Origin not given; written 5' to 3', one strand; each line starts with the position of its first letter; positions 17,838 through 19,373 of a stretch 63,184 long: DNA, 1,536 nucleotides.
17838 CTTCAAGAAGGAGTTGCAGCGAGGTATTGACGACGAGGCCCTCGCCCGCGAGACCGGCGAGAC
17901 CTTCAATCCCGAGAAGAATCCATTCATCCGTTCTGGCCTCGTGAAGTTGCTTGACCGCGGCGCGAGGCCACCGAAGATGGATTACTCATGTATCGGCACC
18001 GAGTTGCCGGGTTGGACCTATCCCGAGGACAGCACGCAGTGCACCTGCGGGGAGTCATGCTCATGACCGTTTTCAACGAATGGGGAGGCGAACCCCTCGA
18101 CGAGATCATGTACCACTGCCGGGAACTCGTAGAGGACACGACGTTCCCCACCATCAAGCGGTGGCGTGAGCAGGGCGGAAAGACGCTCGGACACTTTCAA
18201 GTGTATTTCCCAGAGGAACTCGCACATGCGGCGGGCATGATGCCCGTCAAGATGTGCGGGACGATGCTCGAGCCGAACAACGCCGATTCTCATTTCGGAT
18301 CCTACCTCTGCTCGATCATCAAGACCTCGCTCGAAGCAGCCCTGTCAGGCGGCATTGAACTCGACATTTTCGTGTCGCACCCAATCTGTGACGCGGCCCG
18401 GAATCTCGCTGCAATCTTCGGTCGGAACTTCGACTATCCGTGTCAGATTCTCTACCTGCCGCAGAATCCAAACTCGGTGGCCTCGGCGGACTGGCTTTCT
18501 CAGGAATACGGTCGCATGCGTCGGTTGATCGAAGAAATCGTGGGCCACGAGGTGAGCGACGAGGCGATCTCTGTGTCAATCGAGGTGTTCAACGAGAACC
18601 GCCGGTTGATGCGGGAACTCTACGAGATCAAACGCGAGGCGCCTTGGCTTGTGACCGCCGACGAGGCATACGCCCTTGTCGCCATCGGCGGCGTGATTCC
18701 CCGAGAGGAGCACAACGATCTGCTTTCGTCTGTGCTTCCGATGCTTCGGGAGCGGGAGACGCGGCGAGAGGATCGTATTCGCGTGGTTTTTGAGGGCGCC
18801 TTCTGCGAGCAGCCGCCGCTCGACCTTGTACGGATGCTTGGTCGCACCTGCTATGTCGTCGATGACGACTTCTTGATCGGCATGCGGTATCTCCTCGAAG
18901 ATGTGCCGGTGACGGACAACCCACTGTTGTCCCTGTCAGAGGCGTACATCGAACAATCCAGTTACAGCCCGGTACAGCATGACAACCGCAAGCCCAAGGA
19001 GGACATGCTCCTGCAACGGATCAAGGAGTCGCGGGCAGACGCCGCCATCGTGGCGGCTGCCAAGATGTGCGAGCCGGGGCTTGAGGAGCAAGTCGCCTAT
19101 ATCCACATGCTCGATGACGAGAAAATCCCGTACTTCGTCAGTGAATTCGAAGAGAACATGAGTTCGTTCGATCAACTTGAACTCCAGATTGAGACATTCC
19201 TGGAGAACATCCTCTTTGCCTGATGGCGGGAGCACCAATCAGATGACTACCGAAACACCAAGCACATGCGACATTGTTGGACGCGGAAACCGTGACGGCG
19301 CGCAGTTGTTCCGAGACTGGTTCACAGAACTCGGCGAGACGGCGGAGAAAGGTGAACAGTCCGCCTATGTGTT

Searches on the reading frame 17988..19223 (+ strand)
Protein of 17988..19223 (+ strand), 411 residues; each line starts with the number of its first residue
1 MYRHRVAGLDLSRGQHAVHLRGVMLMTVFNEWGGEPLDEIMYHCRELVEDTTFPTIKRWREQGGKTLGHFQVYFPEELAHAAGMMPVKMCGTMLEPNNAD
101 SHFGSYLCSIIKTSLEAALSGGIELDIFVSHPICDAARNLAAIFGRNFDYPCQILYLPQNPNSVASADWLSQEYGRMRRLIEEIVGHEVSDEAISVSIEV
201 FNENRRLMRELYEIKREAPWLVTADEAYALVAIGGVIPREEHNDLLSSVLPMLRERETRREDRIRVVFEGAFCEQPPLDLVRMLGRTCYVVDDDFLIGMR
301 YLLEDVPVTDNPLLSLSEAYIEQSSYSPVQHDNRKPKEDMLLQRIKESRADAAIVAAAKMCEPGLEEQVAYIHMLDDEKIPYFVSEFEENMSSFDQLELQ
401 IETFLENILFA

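Call 4: search_protein_families(library=pfam, proteins=[window:17988-19223:+])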
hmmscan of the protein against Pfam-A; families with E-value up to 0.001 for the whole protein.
window:17988-19223:+ (411 aa): 1 family
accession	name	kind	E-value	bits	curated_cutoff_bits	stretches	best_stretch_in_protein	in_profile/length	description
PF06050.19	HGD-D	-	5.5e-61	207.5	28.4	1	71-408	1-342/342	2-hydroxyglutaryl-CoA dehydratase, D-component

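Call 5: search_protein_families(library=ncbifam, proteins=[window:17988-19223:+])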
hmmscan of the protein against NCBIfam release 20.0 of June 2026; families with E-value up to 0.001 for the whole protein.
window:17988-19223:+ (411 aa): 4 families
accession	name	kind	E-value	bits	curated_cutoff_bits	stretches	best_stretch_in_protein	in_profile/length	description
TIGR02263.1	benz_CoA_red_C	equivalog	1.8e-72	244.4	421.15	1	39-407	3-379/380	benzoyl-CoA reductase subunit C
NF052456.1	HyiscapDhHadC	equivalog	4.5e-48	164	700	1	38-406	2-370/372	(R)-2-hydroxyisocaproyl-CoA dehydratase subunit beta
NF040772.1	double_cubane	equivalog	1.8e-35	122.7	350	1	51-408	7-372/372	double-cubane-cluster-containing anaerobic reductase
TIGR03190.1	benz_CoA_bzdN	equivalog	4.3e-29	101.5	453.8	1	59-407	21-370/377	benzoyl-CoA reductase, bzd-type, subunit N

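Call 32: search_solved_structures(query=window:17988-19223:+, max_evalue=0.001, show_alignments=5)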
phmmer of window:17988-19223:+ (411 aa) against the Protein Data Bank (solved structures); distinct sequences matched with E-value up to 0.001: 5.
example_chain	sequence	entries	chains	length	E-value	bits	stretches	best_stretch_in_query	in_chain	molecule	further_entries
9g87_B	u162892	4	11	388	7.7e-162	542.3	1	27-410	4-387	3-methylbenzoyl-CoA reductase gamma subunit MbdN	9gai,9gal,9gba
3o3m_B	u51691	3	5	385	2.9e-38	135.3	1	39-408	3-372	beta subunit 2-hydroxyacyl-CoA dehydratase | beta-subunit 2-hydroxyacyl-CoA dehydratase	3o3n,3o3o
8s02_B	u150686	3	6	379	1e-27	100.6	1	58-408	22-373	BzdN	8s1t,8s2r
7yyl_C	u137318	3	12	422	1.1e-11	47.8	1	59-408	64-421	Dehydratase family protein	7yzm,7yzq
6eno_A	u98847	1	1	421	1.4e-11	47.4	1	59-407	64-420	Dehydratase family protein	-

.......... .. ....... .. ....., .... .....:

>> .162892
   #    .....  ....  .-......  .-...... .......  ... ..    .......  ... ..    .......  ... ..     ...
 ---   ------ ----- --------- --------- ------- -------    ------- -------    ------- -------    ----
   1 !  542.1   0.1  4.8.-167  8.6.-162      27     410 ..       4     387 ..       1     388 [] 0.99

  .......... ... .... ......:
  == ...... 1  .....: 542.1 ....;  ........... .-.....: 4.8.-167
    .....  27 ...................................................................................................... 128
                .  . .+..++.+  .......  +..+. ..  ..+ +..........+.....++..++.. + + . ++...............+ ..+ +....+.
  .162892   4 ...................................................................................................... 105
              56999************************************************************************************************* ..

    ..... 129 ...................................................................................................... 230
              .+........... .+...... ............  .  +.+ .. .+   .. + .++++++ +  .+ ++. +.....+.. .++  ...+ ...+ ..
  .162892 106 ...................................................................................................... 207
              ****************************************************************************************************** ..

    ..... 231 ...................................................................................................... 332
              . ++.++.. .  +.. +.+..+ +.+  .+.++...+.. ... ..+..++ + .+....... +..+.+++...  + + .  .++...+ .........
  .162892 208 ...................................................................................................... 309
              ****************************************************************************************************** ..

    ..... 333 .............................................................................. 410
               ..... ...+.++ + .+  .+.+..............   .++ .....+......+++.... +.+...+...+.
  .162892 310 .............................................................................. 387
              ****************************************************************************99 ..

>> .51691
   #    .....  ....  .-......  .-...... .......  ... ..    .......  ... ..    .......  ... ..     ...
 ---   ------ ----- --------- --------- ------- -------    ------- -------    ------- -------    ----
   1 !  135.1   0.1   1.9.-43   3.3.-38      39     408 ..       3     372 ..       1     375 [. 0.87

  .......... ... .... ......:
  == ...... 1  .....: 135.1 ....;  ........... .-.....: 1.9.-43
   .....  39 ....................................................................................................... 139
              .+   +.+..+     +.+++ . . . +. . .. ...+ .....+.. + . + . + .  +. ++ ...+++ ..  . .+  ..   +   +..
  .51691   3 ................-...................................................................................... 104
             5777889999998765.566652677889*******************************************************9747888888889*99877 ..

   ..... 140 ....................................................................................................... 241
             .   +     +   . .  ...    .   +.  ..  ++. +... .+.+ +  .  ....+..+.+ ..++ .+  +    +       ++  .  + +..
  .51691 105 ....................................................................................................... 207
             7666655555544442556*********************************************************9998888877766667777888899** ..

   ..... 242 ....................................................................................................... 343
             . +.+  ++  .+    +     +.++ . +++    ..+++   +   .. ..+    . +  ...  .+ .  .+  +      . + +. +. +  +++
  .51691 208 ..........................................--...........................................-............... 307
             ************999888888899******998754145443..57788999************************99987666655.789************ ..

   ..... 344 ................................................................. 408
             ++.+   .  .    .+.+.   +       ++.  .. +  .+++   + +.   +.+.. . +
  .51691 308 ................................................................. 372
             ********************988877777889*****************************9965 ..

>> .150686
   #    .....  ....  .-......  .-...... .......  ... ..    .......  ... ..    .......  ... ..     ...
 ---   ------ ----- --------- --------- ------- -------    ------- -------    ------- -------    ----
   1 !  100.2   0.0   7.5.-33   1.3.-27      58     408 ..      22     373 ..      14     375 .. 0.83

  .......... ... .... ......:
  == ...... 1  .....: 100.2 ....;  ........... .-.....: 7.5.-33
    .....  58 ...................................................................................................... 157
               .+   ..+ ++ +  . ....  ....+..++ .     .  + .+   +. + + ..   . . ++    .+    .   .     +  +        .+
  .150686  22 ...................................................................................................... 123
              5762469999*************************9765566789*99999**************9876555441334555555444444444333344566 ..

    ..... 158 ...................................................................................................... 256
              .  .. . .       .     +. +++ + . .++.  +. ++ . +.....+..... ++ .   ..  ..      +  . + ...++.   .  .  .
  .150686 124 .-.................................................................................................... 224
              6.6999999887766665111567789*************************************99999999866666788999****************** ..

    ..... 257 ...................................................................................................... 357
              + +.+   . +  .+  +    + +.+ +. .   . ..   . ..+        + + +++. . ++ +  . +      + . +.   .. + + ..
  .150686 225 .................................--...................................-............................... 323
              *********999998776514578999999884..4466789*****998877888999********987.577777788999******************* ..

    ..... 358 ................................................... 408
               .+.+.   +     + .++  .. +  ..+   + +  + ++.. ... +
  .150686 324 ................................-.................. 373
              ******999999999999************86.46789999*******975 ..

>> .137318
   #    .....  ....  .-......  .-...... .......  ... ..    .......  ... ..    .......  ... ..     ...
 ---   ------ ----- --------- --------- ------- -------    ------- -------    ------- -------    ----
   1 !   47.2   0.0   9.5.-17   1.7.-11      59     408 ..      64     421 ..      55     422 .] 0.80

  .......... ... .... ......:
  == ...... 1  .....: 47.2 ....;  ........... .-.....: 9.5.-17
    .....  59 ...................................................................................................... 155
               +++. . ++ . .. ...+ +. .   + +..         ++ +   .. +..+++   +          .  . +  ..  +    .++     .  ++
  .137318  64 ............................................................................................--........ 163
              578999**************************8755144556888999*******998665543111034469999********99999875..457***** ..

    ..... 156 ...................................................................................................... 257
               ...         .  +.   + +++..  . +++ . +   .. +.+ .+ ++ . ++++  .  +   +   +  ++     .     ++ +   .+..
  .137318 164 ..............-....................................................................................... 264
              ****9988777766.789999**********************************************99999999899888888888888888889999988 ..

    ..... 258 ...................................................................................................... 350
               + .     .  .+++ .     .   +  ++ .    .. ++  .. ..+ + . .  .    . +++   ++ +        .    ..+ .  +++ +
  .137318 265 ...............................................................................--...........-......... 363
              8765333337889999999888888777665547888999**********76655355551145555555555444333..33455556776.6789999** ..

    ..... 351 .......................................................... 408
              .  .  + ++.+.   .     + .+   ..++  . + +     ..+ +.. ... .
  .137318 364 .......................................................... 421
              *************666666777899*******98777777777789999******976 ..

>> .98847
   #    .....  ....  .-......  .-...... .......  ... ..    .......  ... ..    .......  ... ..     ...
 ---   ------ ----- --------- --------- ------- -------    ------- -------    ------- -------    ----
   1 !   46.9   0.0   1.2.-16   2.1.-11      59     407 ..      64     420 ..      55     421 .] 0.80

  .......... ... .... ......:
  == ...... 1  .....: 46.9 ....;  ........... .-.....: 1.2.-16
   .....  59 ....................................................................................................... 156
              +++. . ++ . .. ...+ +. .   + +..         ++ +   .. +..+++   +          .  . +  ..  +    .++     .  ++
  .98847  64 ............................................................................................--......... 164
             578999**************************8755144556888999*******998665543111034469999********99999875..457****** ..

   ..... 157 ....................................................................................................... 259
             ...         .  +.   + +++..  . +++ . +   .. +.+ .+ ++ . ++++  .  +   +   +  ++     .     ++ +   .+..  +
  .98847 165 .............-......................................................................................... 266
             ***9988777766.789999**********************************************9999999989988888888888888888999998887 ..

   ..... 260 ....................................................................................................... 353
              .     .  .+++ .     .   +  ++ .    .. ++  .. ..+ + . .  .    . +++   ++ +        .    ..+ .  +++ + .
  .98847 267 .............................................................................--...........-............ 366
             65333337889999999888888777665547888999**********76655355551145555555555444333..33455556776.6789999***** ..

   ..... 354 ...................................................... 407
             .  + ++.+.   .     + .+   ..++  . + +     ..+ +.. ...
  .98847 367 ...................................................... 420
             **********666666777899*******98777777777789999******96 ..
